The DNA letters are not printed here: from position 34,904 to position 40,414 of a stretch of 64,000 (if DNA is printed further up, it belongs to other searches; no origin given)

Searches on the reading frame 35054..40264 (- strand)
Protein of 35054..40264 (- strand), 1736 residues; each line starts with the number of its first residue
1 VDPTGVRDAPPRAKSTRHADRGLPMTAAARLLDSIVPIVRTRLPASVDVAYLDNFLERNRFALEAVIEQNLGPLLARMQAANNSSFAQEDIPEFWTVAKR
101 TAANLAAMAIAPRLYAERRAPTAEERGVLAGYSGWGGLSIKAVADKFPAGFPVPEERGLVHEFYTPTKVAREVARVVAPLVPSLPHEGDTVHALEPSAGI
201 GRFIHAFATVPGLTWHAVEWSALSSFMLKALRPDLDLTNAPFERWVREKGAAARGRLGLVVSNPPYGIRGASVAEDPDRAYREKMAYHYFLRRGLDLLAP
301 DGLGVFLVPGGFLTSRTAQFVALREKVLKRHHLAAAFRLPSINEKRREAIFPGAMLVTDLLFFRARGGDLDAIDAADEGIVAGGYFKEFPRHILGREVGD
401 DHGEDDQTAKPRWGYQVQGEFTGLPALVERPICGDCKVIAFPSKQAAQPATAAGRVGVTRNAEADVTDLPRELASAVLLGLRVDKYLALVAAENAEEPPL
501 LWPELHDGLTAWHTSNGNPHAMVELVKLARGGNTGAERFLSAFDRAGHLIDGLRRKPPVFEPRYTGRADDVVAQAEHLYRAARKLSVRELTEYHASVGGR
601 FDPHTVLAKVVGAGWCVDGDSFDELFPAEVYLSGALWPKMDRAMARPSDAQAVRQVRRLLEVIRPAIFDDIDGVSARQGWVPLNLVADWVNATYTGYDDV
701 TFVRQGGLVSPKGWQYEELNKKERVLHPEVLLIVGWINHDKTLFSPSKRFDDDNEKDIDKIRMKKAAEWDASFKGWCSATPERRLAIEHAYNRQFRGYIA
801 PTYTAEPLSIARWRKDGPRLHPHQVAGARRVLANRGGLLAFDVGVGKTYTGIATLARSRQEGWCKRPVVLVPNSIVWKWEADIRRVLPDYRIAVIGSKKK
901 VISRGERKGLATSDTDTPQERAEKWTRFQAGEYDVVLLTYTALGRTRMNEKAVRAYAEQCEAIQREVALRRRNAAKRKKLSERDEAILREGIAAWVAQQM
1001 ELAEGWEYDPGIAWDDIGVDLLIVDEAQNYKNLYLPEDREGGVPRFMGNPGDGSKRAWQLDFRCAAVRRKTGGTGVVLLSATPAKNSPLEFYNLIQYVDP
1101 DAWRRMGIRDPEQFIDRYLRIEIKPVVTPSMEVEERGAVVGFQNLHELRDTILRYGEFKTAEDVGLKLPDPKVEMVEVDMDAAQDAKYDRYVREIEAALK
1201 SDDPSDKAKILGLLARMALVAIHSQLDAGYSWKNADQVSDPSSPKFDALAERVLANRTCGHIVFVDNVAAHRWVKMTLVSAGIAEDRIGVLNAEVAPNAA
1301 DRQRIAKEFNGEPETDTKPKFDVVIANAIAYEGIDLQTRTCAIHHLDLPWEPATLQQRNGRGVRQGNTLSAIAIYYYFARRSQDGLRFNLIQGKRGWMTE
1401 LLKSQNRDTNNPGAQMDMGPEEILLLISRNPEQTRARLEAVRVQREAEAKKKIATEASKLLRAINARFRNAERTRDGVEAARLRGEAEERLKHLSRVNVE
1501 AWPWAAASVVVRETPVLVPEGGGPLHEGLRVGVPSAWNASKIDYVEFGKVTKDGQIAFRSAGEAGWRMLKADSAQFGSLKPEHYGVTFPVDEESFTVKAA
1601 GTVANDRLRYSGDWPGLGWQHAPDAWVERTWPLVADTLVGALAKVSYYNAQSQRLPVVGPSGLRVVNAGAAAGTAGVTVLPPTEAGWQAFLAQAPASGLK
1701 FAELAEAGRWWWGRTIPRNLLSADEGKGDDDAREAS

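Call 6: search_protein_families(library=padloc, proteins=[window:35054-40264:-], max_evalue=0.01)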
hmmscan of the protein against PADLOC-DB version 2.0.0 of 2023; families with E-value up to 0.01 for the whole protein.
window:35054-40264:- (1736 aa): 37 families (the best 25 are shown)
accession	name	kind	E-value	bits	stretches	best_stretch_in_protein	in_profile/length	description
PDLC02621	DrmD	-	2.2e-19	67.3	1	1262-1461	525-719/1040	DrmD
PDLC02632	DrmD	-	8.9e-14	48.9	1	1262-1386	526-645/662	DrmD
PDLC00629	ZorD1|ZorD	-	5.4e-13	45.8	1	1162-1407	726-960/1012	"SWI2/SNF2 helicase, Mrr-like nuclease"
PDLC02633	DrmD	-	7.2e-13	45.4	1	1262-1380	530-643/839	DrmD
PDLC02624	DrmD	-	2.1e-12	44.4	1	1262-1375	367-475/652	DrmD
PDLC02843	DpdE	-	2.1e-12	43.8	2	819-884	158-225/1091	DpdE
PDLC02572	DrmA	-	2.5e-12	43.6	1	1262-1380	523-636/1043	DrmA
PDLC00632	ZorD1|ZorD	-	1.1e-11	41.5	2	1143-1376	818-1050/1101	"SWI2/SNF2 helicase, Mrr-like nuclease"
PDLC02634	DrmD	-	1.8e-10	37.3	2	1317-1368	535-586/900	DrmD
PDLC00633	ZorD1|ZorD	-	1.9e-10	37.5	1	819-888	443-516/908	"SWI2/SNF2 helicase, Mrr-like nuclease"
PDLC02840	DpdE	-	2.4e-10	37.3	1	1316-1384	605-672/1091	DpdE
PDLC02625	DrmD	-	2.8e-10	37.4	1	1262-1367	271-371/792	DrmD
PDLC00631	ZorD1|ZorD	-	1.1e-09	34.7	2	1146-1379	658-881/1071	"SWI2/SNF2 helicase, Mrr-like nuclease"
PDLC02500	BrxHI|BrxHII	-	1.9e-09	34.6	2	1262-1379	484-587/933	BrxHI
PDLC02629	DrmD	-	2.3e-09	34.2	1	1278-1376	3-96/508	DrmD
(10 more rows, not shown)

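Call 23: search_protein_families(library=pfam, proteins=[window:35054-40264:-], max_evalue=0.001)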
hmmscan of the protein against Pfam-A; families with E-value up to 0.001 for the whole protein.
window:35054-40264:- (1736 aa): 4 families
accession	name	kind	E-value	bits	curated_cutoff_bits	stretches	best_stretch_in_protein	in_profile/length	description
PF00176.29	SNF2-rel_dom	-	4.9e-17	62.4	24.9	2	833-949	16-120/290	SNF2-related domain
PF00271.37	Helicase_C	-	6.4e-09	36.5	23.5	1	1287-1366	39-110/110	Helicase conserved C-terminal domain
PF07669.17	Eco57I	-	9.8e-09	36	25.3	1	258-334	76-160/171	Eco57I restriction-modification methylase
PF04851.21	ResIII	-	4.2e-06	27.2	22.5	1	820-947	4-114/164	Type III restriction enzyme, res subunit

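Call 25: search_protein_families(library=phrogs, proteins=[window:35054-40264:-], max_evalue=0.001)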
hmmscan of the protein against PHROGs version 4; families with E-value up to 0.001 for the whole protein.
window:35054-40264:- (1736 aa): 10 families
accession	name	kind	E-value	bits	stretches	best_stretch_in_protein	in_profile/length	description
phrog_11801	-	other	2.9e-160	536.5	3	613-1205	655-1234/2269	DNA methyltransferase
phrog_1685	-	unknown function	2.6e-142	477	3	763-1202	776-1228/2278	-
phrog_10089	-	moron, auxiliary metabolic gene and host takeover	4.2e-80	270.3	3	627-1170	2158-2684/4647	DarB-like antirestriction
phrog_62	-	DNA, RNA and nucleotide metabolism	4.1e-46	158.1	1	811-1380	688-1111/1881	DNA helicase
phrog_21007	-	other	1.2e-14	54.5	1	1320-1418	73-170/857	DNA methyltransferase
phrog_23807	-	unknown function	1.1e-13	50.9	1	1259-1442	530-680/1053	-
phrog_9133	-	unknown function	4.6e-13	48.9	1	121-363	687-902/1259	-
phrog_26785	-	unknown function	1.7e-05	24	0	1315-1400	780-863/1087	-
phrog_37568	-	unknown function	1.9e-05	23.1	1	96-364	1072-1338/1780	-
phrog_16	-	DNA, RNA and nucleotide metabolism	0.0001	21.6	0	819-1031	272-389/986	DNA helicase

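Call 26: search_protein_families(library=ncbifam, proteins=[window:35054-40264:-], max_evalue=0.001)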
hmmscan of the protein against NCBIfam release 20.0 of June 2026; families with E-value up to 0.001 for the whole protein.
window:35054-40264:- (1736 aa): 7 families
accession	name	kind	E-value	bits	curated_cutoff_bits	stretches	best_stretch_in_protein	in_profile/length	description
NF038317.1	DISARM_DrmD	equivalog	6.1e-21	74.5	610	1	1262-1465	510-705/1021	DISARM system SNF2-like helicase DrmD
NF041062.1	DpdE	equivalog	1.1e-12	46.8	500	1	1260-1364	545-638/1048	protein DpdE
NF042964.1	phospholipD_antiphage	equivalog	8e-12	44.3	1100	1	1244-1384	667-808/895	phospholipase D-like domain-containing anti-phage protein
NF041790.1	anti-phage_ZorD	equivalog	5.9e-07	27.8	1500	1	1144-1370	807-1029/1035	type I Zorya anti-phage system protein ZorD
NF053675.1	pilus_reg_Snf2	equivalog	2.1e-06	26.1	1100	1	836-900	605-667/1029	pilus expression-regulating Snf2 family helicase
NF038318.1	DISARM_DrmD_b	equivalog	2.9e-06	25.7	950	0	1323-1375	489-540/868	DISARM system SNF2-like helicase DrmD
NF003426.0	PRK04914.1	equivalog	0.00067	18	576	0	822-886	156-222/959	RNA polymerase-associated protein RapA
